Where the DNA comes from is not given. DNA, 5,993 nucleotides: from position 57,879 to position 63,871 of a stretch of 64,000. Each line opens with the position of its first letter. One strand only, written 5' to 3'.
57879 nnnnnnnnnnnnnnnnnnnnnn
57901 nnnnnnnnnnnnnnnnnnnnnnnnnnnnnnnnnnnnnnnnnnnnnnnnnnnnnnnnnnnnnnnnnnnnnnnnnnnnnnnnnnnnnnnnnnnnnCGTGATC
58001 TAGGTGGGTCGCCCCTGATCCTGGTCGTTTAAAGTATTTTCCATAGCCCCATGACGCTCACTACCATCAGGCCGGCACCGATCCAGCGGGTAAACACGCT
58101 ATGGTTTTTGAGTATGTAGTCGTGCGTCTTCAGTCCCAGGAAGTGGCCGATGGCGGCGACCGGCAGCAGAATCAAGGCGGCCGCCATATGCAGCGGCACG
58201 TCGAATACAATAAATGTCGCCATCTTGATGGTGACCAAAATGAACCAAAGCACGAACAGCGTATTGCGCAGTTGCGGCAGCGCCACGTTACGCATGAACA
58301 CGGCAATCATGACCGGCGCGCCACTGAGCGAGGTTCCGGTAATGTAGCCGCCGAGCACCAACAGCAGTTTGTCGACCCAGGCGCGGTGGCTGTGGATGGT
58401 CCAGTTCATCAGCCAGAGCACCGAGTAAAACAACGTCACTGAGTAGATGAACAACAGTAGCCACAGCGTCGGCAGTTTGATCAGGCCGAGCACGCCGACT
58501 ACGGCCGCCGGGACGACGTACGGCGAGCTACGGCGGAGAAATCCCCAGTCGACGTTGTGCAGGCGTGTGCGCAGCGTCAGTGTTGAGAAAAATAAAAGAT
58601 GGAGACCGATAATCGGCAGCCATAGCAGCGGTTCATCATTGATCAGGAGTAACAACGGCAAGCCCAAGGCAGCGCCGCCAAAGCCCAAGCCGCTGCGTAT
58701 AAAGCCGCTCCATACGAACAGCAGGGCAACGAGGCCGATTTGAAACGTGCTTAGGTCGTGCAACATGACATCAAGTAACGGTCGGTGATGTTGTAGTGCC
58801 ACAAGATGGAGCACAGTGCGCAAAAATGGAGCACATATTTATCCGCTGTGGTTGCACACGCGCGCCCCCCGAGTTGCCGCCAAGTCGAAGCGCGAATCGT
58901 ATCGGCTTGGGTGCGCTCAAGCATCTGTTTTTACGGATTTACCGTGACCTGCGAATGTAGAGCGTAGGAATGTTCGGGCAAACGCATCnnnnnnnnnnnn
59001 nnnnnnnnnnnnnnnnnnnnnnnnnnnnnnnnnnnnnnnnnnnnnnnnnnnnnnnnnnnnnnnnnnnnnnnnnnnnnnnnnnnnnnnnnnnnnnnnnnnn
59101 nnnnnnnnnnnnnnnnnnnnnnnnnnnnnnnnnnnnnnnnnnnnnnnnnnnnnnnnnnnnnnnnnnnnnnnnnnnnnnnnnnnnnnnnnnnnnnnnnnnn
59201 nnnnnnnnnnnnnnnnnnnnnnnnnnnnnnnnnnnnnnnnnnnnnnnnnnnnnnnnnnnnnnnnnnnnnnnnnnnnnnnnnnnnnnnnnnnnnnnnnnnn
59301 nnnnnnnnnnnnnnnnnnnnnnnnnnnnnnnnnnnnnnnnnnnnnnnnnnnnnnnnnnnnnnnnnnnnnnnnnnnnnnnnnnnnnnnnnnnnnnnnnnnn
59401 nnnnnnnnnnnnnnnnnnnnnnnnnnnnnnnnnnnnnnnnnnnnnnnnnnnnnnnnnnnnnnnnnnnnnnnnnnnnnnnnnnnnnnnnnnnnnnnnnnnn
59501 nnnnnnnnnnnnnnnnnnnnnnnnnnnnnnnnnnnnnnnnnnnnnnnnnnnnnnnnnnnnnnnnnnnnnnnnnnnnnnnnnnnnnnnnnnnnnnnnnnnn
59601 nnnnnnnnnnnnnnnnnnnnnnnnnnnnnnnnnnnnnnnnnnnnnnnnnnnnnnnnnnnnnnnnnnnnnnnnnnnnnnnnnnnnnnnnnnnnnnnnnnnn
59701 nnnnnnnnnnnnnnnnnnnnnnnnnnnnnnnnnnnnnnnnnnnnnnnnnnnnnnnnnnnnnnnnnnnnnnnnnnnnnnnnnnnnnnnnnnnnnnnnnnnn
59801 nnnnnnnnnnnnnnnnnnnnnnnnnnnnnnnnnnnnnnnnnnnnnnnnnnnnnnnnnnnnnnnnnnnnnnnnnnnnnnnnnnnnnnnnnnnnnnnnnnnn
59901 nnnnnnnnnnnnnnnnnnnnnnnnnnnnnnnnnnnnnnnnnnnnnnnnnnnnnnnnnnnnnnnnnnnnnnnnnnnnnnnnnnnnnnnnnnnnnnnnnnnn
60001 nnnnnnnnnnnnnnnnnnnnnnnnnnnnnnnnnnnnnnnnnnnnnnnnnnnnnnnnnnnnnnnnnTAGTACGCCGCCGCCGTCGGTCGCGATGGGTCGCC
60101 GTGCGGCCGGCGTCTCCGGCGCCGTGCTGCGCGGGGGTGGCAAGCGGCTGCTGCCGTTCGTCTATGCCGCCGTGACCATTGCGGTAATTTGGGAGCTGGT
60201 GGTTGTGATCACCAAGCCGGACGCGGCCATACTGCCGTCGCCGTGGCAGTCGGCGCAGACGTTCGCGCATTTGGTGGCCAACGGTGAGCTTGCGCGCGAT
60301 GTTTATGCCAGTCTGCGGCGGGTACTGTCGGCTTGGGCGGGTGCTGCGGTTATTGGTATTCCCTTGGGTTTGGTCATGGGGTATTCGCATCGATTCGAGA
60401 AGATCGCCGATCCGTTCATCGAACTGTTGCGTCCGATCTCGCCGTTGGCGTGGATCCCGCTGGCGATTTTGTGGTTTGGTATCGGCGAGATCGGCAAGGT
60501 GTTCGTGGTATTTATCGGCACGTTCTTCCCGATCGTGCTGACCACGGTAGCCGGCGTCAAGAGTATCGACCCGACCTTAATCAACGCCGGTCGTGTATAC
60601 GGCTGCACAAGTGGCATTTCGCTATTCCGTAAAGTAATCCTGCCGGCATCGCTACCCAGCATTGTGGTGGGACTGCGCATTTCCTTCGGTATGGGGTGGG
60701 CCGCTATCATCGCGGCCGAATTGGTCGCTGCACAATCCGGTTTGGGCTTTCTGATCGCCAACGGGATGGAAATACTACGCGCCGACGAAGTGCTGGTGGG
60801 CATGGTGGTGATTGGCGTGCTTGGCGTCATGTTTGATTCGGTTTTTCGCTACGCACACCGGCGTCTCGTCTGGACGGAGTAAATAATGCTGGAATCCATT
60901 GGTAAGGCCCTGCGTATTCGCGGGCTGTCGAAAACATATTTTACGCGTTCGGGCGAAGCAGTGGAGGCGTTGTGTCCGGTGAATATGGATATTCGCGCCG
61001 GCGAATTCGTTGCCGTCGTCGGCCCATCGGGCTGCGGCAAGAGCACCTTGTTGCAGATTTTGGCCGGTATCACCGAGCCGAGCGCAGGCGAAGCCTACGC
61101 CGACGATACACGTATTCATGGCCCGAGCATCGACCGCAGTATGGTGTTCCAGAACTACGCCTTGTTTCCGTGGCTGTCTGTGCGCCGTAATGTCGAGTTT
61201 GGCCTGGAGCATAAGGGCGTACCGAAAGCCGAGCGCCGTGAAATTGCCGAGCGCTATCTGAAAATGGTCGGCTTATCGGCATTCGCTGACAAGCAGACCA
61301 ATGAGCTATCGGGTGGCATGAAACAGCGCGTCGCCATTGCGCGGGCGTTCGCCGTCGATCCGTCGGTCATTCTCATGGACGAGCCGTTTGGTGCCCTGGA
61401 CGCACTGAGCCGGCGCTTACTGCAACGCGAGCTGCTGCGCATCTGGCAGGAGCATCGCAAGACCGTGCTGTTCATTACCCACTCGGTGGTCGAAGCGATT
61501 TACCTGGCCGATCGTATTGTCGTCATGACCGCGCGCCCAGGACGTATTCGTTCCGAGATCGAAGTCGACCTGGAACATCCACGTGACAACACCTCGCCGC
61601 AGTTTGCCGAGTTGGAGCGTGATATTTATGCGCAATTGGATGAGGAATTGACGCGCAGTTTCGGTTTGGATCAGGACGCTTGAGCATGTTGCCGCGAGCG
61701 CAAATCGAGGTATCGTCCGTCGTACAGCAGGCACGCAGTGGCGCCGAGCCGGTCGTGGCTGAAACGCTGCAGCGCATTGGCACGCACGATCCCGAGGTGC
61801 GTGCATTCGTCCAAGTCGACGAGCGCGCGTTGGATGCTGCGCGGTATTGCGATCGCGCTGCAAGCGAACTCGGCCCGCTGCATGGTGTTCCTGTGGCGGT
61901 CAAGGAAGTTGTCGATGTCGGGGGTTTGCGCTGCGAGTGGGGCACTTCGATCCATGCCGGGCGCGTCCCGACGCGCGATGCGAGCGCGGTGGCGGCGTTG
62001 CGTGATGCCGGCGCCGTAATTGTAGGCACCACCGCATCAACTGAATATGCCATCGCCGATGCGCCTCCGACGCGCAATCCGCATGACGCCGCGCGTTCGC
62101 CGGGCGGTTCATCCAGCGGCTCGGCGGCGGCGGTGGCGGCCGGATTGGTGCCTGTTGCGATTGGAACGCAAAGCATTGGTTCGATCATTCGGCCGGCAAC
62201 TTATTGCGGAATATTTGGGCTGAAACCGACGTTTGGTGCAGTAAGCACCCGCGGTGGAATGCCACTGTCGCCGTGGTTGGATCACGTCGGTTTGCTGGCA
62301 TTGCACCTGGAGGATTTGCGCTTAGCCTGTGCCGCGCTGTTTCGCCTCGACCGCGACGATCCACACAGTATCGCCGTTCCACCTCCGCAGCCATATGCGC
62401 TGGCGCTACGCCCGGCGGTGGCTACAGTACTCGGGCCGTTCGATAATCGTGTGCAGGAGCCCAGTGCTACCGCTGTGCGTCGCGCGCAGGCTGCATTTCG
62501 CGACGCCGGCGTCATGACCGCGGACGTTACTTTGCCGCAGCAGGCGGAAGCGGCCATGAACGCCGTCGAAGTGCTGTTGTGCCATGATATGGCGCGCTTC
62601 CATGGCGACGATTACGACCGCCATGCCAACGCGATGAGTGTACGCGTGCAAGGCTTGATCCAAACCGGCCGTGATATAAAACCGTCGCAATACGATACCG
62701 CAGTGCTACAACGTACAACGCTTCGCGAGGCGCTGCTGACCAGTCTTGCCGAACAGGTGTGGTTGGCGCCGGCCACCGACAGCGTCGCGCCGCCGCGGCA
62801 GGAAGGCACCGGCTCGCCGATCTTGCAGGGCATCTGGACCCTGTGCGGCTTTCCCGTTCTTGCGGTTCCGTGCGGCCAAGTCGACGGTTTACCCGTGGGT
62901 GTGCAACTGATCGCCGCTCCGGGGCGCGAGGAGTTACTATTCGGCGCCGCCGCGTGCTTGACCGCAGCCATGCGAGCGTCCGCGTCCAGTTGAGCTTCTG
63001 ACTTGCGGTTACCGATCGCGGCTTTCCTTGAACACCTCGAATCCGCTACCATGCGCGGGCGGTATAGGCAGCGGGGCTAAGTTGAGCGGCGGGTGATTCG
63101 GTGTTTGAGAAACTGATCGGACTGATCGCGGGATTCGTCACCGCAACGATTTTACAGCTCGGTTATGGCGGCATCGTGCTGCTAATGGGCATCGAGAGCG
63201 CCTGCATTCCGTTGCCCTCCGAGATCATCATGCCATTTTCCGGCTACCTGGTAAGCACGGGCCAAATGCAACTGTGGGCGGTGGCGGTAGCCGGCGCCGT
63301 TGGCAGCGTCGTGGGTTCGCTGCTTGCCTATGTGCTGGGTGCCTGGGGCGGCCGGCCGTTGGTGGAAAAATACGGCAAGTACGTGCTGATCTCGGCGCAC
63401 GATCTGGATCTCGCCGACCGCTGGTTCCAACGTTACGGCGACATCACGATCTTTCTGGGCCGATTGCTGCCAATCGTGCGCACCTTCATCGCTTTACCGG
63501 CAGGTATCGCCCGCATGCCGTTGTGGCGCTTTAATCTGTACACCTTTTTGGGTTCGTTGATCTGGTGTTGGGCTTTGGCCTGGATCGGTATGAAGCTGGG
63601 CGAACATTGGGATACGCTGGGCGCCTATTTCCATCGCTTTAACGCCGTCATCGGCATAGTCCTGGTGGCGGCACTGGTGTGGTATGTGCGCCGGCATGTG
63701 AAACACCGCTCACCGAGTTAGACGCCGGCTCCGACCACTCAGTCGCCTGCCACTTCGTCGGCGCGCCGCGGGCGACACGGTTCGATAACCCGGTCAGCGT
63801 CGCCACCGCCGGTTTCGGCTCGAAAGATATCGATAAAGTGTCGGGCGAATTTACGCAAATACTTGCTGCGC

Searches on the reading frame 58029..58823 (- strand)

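Call 15: search_protein_families(library=ncbifam, proteins=[window:58029-58823:-], max_evalue=0.00001)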
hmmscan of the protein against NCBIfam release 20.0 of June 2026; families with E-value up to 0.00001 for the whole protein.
window:58029-58823:- (264 aa): 0 families

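Call 23: search_protein_families(library=pfam, proteins=[window:58029-58823:-], max_evalue=0.01)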
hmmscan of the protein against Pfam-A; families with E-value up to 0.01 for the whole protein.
window:58029-58823:- (264 aa): 1 family
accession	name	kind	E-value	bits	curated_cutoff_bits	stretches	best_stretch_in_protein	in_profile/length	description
PF01925.25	TauE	-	2.3e-12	47.6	32.6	1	33-257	2-235/237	Sulfite exporter TauE/SafE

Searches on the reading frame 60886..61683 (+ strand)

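Call 15: search_protein_families(library=ncbifam, proteins=[window:60886-61683:+], max_evalue=0.00001)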
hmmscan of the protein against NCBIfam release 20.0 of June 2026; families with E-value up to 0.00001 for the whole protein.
window:60886-61683:+ (265 aa): 185 families (the best 25 are shown)
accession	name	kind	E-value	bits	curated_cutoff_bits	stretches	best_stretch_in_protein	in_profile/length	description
NF040729.1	ABC_ATP_SaoA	equivalog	6.5e-75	251.7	360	1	9-252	2-244/248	ABC transporter ATP-binding protein SaoA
TIGR01184.1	ntrCD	subfamily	4.7e-73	245.6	291.8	1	32-237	4-212/230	nitrate ABC transporter ATP-binding protein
NF008421.0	PRK11248.1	equivalog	2.5e-70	236.9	357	1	26-229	14-217/255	taurine ABC transporter ATP-binding subunit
TIGR03265.1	PhnT2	equivalog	5.4e-60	203.5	457.7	1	20-216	11-210/353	putative 2-aminoethylphosphonate ABC transporter ATP-binding protein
NF008420.0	PRK11247.1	equivalog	1.7e-59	201.1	395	1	6-249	10-240/257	aliphatic sulfonates ABC transporter ATP-binding protein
TIGR01186.1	proV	subfamily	6.9e-59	199.8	326.6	1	29-216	9-205/363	betaine/proline/choline family ABC transporter ATP-binding protein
TIGR03415.1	ABC_choXWV_ATP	equivalog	2.9e-57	194.4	483.75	1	21-216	33-240/382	choline ABC transporter ATP-binding protein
NF008653.0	PRK11650.1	subfamily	5.3e-56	190.2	432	1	9-216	4-210/357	sn-glycerol-3-phosphate ABC transporter ATP-binding protein UgpC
NF006987.0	PRK09452.1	equivalog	7.4e-56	189.5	482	1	9-221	18-226/378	spermidine/putrescine ABC transporter ATP-binding protein PotA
NF043075.1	MMSYN1_0197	equivalog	9.7e-56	189.1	550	1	9-216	3-208/341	spermidine/putrescine ABC transporter ATP-binding protein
TIGR00968.1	3a0106s01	subfamily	3.6e-55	187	342.75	1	26-216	13-206/237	sulfate ABC transporter ATP-binding protein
TIGR01187.1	potA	subfamily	9.6e-54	182.6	355.6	1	45-221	2-179/325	polyamine ABC transporter ATP-binding protein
TIGR03258.1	PhnT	equivalog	3.5e-51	174.3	499.15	1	27-221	22-218/359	2-aminoethylphosphonate ABC transport system ATP-binding subunit PhnT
NF008233.0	PRK11000.1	equivalog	5e-50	170.4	568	1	30-216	20-209/369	maltose/maltodextrin ABC transporter ATP-binding protein MalK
NF040840.2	tungstate_WtpC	equivalog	4.6e-49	167.5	440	1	29-244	16-234/347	tungstate ABC transporter ATP-binding protein WtpC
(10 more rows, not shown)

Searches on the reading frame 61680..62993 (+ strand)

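Call 15: search_protein_families(library=ncbifam, proteins=[window:61680-62993:+], max_evalue=0.00001)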
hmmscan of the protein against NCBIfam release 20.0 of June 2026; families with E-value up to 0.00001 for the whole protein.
window:61680-62993:+ (437 aa): 26 families (the best 25 are shown)
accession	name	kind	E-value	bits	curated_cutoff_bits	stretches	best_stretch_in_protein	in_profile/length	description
NF006631.0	PRK09201.1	equivalog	6.4e-69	232.9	461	1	10-430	11-454/466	AtzE family amidohydrolase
TIGR02715.1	amido_AtzE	subfamily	1.3e-66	225.4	425.75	1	10-428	4-445/452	AtzE family amidohydrolase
NF005687.0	PRK07487.1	subfamily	1.3e-61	208.8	428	1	10-431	12-456/468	amidase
NF006169.0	PRK08310.1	equivalog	5.8e-54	184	391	1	52-430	11-393/395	amidase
TIGR00132.1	gatA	equivalog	1.3e-52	179.1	481.1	1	15-294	5-294/466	Asp-tRNA(Asn)/Glu-tRNA(Gln) amidotransferase subunit GatA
NF004816.0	PRK06170.1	equivalog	3.2e-52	177.8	503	1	11-320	17-345/493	amidase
NF006006.0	PRK08137.1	equivalog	4.8e-50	170.8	534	1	12-301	40-352/529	amidase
NF004815.0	PRK06169.1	equivalog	6.3e-48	163.5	506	1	25-433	29-461/471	amidase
NF006043.0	PRK08186.1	subfamily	1.3e-47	162.6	487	1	8-433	6-450/600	allophanate hydrolase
NF005565.0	PRK07235.1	subfamily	2.8e-47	161.5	545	1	60-291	81-324/506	amidase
NF005688.0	PRK07488.1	equivalog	2.9e-47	161.7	532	1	10-303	15-307/474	indoleacetamide hydrolase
NF009119.0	PRK12470.1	equivalog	1.4e-46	159.5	498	1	14-432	17-453/462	amidase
NF005460.0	PRK07056.1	subfamily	2.4e-45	155.3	447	1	13-372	15-383/457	amidase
NF004717.0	PRK06061.1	equivalog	2.3e-44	151.9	498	1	17-193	28-212/483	amidase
NF004766.0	PRK06102.1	equivalog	4.4e-42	144.7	559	1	9-372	11-380/455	amidase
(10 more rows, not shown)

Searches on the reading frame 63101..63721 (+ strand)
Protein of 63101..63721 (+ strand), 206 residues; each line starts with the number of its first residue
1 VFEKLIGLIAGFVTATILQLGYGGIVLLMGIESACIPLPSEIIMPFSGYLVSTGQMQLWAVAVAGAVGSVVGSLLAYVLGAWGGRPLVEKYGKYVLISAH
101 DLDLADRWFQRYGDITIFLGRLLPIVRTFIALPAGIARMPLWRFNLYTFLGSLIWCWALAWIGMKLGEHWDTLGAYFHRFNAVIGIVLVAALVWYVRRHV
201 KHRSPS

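Call 15: search_protein_families(library=ncbifam, proteins=[window:63101-63721:+], max_evalue=0.00001)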
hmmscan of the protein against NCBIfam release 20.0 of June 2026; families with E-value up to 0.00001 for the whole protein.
window:63101-63721:+ (206 aa): 3 families
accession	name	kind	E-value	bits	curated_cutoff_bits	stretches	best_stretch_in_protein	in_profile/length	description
NF052604.1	UndecprPTUtpABac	equivalog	5.6e-51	173.4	250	1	14-197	9-188/198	undecaprenyl phosphate transporter UptA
NF052605.1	UndecprPTUptAStph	equivalog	2.4e-33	115.8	300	1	12-199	4-195/197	undecaprenyl phosphate transporter UptA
NF008102.0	PRK10847.1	equivalog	1.6e-13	51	236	1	52-176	65-187/219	DedA family protein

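Call 54: find_encoding_contigs(protein=window:63101-63721:+, flank=10000, max_places=4)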
Protein window:63101-63721:+ (206 aa): 4 contigs read that carry it; 3 places shown.
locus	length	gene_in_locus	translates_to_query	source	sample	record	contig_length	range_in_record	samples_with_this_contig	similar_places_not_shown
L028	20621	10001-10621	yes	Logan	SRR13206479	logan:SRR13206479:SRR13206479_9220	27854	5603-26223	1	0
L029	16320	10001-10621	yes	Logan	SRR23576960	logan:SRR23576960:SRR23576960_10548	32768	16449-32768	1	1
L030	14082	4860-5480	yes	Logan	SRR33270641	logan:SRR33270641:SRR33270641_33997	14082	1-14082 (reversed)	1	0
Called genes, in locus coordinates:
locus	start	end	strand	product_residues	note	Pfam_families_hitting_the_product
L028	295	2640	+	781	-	PF07992:Pyr_redox_2, PF00586:AIRS, PF02769:AIRS_C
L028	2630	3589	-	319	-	PF00534:Glycos_transf_1, PF13692:Glyco_trans_1_4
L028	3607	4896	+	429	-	PF12867:DinB_2, PF03781:FGE-sulfatase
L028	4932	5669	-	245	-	PF01925:TauE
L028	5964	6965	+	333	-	PF09084:NMT1, PF12974:Phosphonate-bd, PF13379:NMT1_2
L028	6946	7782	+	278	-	PF00528:BPD_transp_1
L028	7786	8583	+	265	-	PF00005:ABC_tran, PF13304:AAA_21 (faint)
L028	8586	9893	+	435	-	PF01425:Amidase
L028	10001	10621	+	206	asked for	PF09335:VTT_dom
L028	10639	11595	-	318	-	PF00126:HTH_1, PF03466:LysR_substrate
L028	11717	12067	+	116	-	PF04358:DsrC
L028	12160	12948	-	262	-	PF09948:PpoB2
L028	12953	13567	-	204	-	PF07040:DUF1326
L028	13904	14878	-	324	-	PF00892:EamA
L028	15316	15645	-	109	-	PF03626:COX4_pro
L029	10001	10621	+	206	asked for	PF09335:VTT_dom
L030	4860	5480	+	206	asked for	PF09335:VTT_dom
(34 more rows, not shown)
